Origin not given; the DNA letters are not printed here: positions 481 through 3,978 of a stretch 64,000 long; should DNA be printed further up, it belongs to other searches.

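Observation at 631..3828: Self-sufficient nitric-oxide synthase with two N-terminal cyclic-nucleotide-binding domains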

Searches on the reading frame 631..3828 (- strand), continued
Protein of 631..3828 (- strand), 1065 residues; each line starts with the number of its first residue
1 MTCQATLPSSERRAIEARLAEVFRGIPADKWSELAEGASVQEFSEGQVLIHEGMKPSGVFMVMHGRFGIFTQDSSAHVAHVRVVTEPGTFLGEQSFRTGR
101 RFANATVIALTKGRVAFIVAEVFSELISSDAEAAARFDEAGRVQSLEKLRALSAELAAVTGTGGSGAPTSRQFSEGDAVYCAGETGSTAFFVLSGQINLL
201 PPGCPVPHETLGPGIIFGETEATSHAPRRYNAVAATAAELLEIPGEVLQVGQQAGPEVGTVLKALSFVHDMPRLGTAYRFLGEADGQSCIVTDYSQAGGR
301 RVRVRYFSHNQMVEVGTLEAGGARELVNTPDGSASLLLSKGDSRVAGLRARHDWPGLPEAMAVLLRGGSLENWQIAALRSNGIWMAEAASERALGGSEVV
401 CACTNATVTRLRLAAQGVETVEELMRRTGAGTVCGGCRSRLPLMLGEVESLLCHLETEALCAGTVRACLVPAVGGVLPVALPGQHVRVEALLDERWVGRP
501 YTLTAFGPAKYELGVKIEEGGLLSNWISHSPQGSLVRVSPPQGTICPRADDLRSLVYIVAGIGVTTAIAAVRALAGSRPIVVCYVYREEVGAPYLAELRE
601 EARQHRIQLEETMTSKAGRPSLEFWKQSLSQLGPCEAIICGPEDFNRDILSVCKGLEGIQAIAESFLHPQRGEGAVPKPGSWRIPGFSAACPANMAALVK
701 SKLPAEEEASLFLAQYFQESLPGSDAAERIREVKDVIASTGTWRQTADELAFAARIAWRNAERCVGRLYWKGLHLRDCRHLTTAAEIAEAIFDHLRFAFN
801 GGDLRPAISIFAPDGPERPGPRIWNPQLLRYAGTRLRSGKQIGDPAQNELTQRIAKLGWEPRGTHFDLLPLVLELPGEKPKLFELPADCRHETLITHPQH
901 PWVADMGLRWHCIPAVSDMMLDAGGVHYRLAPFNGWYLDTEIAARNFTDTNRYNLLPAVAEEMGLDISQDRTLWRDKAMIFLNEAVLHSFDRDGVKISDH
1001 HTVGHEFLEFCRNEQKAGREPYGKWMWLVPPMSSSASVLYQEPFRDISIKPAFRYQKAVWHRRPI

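Call 33: search_protein_families(library=pfam, proteins=[P0071, P0066, P0062, P0073, P0151, P0182, P0171, P0174, P0136], max_evalue=0.01)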
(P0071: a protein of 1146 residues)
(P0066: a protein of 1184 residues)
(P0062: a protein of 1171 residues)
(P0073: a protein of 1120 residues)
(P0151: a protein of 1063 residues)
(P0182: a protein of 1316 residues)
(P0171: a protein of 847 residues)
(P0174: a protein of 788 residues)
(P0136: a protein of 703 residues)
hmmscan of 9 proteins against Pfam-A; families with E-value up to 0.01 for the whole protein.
P0071 (1146 aa): 4 families
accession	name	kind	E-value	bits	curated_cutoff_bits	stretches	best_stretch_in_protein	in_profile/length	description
PF02898.20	NO_synthase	-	5.1e-150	499.9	22.7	1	787-1143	2-361/362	Nitric oxide synthase, oxygenase domain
PF00970.30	FAD_binding_6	-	8.5e-09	36.1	21.1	1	525-619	3-97/99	Oxidoreductase FAD-binding domain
PF00175.26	NAD_binding_1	-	6e-08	33.8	22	1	631-727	2-108/109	Oxidoreductase NAD-binding domain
PF04324.20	Fer2_BFD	-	3.7e-07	30.8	26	1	469-518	1-50/50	BFD-like [2Fe-2S] binding domain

P0066 (1184 aa): 9 families
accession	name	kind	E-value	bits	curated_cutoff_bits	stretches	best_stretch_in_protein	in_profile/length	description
PF02898.20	NO_synthase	-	1.7e-160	534.3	22.7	1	820-1174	4-362/362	Nitric oxide synthase, oxygenase domain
PF00175.26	NAD_binding_1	-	6.8e-11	43.2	22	1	665-761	2-108/109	Oxidoreductase NAD-binding domain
PF00036.39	EF-hand_1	-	1.2e-09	37.5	25.4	1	262-287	2-27/29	EF hand domain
PF13499.12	EF-hand_7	-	3.7e-09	37.3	30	1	228-285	4-65/67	EF-hand domain pair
PF00970.30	FAD_binding_6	-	3.5e-08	34.1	21.1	1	561-654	4-97/99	Oxidoreductase FAD-binding domain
PF13405.12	EF-hand_6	-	3.5e-07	29.8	25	0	263-287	3-27/30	EF-hand domain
PF13202.12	EF-hand_5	-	6.1e-07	29.1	25.9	0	266-283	5-22/25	EF hand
PF04324.20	Fer2_BFD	-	1.6e-06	28.8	26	1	504-551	1-48/50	BFD-like [2Fe-2S] binding domain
PF13833.12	EF-hand_8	-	5.6e-06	26.5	28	1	253-283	17-48/54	EF-hand domain pair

P0062 (1171 aa): 8 families
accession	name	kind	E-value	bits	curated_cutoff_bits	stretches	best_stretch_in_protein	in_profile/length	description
PF02898.20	NO_synthase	-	5.6e-150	499.7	22.7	1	783-1138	5-361/362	Nitric oxide synthase, oxygenase domain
PF00175.26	NAD_binding_1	-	1.8e-10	41.9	22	1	624-721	1-108/109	Oxidoreductase NAD-binding domain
PF13499.12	EF-hand_7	-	5e-08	33.6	30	1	182-237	5-64/67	EF-hand domain pair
PF04324.20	Fer2_BFD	-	5.2e-08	33.6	26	1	462-509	1-48/50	BFD-like [2Fe-2S] binding domain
PF00970.30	FAD_binding_6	-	2.3e-06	28.3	21.1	1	545-612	31-97/99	Oxidoreductase FAD-binding domain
PF08030.17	NAD_binding_6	-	1.6e-05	25.4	22.2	1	622-677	4-65/156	Ferric reductase NAD binding domain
PF00036.39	EF-hand_1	-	1.7e-05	24.5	25.4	1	215-239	2-26/29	EF hand domain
PF13405.12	EF-hand_6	-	0.00019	21.4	25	0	220-240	7-27/30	EF-hand domain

P0073 (1120 aa): 9 families
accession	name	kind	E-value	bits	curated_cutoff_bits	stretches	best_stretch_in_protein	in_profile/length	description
PF02898.20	NO_synthase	-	3.4e-146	487.3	22.7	1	749-1106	3-361/362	Nitric oxide synthase, oxygenase domain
PF13499.12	EF-hand_7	-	5.2e-10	40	30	1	165-221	4-64/67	EF-hand domain pair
PF04324.20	Fer2_BFD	-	7.7e-08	33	26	1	429-475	1-47/50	BFD-like [2Fe-2S] binding domain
PF00970.30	FAD_binding_6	-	7.9e-08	33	21.1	1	497-581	14-99/99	Oxidoreductase FAD-binding domain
PF00175.26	NAD_binding_1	-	2.4e-05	25.4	22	1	592-688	2-108/109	Oxidoreductase NAD-binding domain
PF00036.39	EF-hand_1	-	6e-05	22.7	25.4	1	198-220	1-23/29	EF hand domain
PF13405.12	EF-hand_6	-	6.1e-05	22.8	25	0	198-220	1-23/30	EF-hand domain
PF13202.12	EF-hand_5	-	0.0005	19.9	25.9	1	199-220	1-22/25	EF hand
PF08030.17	NAD_binding_6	-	0.00069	20.2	22.2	0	588-641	3-62/156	Ferric reductase NAD binding domain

P0151 (1063 aa): 5 families
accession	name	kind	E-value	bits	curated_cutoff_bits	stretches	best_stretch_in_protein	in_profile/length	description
PF00027.35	cNMP_binding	-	1e-44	150.8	27.5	2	33-122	2-89/89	Cyclic nucleotide-binding domain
PF00487.30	FA_desaturase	-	1e-25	91.4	29.7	1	760-1002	3-240/253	Fatty acid desaturase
PF00970.30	FAD_binding_6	-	7.9e-12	45.8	21.1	1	451-541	7-96/99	Oxidoreductase FAD-binding domain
PF04324.20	Fer2_BFD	-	6.4e-10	39.7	26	1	391-438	1-48/50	BFD-like [2Fe-2S] binding domain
PF00175.26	NAD_binding_1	-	1.7e-07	32.3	22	1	557-650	4-107/109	Oxidoreductase NAD-binding domain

P0182 (1316 aa): 5 families
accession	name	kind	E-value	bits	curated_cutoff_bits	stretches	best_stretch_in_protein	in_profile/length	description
PF00027.35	cNMP_binding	-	3.7e-46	155.5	27.5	2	174-259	2-88/89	Cyclic nucleotide-binding domain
PF00067.27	p450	-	4.3e-37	128.4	22.8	1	918-1288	92-445/462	Cytochrome P450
PF04324.20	Fer2_BFD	-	8e-10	39.4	26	1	410-457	1-48/50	BFD-like [2Fe-2S] binding domain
PF00970.30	FAD_binding_6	-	1.5e-08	35.3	21.1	1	467-560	4-97/99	Oxidoreductase FAD-binding domain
PF00175.26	NAD_binding_1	-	3.3e-05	24.9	22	1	574-667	4-107/109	Oxidoreductase NAD-binding domain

P0171 (847 aa): 4 families
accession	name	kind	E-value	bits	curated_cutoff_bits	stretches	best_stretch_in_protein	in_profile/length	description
PF00027.35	cNMP_binding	-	2.2e-50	169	27.5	2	165-251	2-89/89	Cyclic nucleotide-binding domain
PF00970.30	FAD_binding_6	-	2.2e-10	41.2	21.1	1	453-547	3-97/99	Oxidoreductase FAD-binding domain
PF04324.20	Fer2_BFD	-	8.9e-10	39.2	26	1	397-444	1-48/50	BFD-like [2Fe-2S] binding domain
PF00175.26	NAD_binding_1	-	9.4e-08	33.1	22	1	562-656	4-108/109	Oxidoreductase NAD-binding domain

P0174 (788 aa): 4 families
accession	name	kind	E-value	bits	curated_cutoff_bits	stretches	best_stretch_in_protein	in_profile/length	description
PF00027.35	cNMP_binding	-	3.8e-42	142.6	27.5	2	164-249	2-88/89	Cyclic nucleotide-binding domain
PF00970.30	FAD_binding_6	-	1.5e-11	45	21.1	1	452-546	3-97/99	Oxidoreductase FAD-binding domain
PF04324.20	Fer2_BFD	-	1.1e-08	35.8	26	1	396-443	1-48/50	BFD-like [2Fe-2S] binding domain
PF00175.26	NAD_binding_1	-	1.4e-06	29.4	22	1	561-651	4-104/109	Oxidoreductase NAD-binding domain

P0136 (703 aa): 5 families
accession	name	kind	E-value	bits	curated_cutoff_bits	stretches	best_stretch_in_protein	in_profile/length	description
PF00027.35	cNMP_binding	-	5.1e-45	151.8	27.5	2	54-141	2-87/89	Cyclic nucleotide-binding domain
PF04324.20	Fer2_BFD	-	1.8e-13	51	26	1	415-461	2-48/50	BFD-like [2Fe-2S] binding domain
PF00175.26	NAD_binding_1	-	7.4e-09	36.7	22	1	579-673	4-108/109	Oxidoreductase NAD-binding domain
PF00970.30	FAD_binding_6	-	7.8e-08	33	21.1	1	471-564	4-97/99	Oxidoreductase FAD-binding domain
PF22290.1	DmmA-like_N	-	5.8e-05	24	33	1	565-686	11-124/124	Dimethylamine monooxygenase subunit DmmA-like, N-terminal domain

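Call 34: list_cluster_members(proteins=[P0071, P0066, P0062, P0073, P0151, P0182, P0136, P0049, P0056, P0051])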
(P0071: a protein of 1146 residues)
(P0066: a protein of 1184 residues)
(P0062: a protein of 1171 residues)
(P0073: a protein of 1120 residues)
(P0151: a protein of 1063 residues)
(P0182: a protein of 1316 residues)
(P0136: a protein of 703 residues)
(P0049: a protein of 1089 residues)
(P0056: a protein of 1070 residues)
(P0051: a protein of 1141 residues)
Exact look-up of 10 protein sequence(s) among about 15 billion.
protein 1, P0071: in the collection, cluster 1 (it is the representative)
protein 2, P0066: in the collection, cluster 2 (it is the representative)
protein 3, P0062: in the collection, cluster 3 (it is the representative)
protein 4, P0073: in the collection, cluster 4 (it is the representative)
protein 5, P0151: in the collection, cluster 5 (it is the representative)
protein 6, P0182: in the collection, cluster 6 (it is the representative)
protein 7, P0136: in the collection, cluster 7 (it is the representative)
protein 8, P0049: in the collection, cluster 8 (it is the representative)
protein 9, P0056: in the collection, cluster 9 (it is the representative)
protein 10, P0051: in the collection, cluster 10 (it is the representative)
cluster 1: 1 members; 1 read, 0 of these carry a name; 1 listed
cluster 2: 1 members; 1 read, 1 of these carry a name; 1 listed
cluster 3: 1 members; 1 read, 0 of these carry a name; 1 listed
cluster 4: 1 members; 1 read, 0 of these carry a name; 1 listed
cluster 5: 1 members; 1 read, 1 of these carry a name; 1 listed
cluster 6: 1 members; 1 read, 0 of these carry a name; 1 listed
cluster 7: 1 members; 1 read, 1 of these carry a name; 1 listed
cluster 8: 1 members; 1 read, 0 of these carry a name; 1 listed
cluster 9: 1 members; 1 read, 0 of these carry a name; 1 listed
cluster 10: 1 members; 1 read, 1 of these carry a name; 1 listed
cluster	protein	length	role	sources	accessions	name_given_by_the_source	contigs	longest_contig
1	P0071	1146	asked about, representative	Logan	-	-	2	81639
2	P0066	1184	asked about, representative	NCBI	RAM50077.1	MAG: nitric oxide synthase NOS, partial [Hapalosiphonaceae cyanobacterium JJU2]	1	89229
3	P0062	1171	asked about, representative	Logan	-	-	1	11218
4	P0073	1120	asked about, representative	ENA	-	-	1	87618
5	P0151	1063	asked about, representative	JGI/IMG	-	ferredoxin-NADP reductase/CRP-like cAMP-binding protein/fatty acid desaturase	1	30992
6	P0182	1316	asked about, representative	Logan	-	-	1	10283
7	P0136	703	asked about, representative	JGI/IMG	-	ferredoxin-NADP reductase/CRP-like cAMP-binding protein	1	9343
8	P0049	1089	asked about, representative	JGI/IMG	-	-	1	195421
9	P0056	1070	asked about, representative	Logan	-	-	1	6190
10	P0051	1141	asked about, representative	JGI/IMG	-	nitric-oxide synthase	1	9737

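Call 36: find_homologous_proteins(query=P0071, max_evalue=1e-20)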
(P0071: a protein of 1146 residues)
Query P0071 (1146 aa): 5 proteins with E <= 1e-20 among 8000 candidates.
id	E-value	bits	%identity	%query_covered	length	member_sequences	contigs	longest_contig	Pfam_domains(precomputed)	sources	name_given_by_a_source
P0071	0.0e+0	2689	100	100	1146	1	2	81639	PF02898.21,PF04324.21,PF00175.27,PF00970.31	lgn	-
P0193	6.8e-108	380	31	61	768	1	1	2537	PF13405.13,PF13499.13,PF04324.21,PF13833.13,PF00175.27,PF13202.13,PF00036.39,PF00970.31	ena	-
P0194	1.6e-79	286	40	31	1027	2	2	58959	PF02898.21,PF00175.27,PF00258.31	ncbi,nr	ncbi:Nitric oxide synthase, inducible [Ceratobasidium sp. 394]|nr:Nitric oxide synthase, inducible [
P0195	1.3e-76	276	39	31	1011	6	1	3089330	PF02898.21,PF00175.27,PF00258.31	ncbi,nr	ncbi:nitric oxide synthase, inducible protein [Ceratobasidium sp. AG-Ba]|nr:nitric oxide synthase, i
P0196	1.7e-57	213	38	25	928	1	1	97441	PF02898.21,PF00175.27,PF00258.31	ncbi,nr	ncbi:Nitric oxide synthase, inducible [Ceratobasidium sp. 414]|nr:Nitric oxide synthase, inducible [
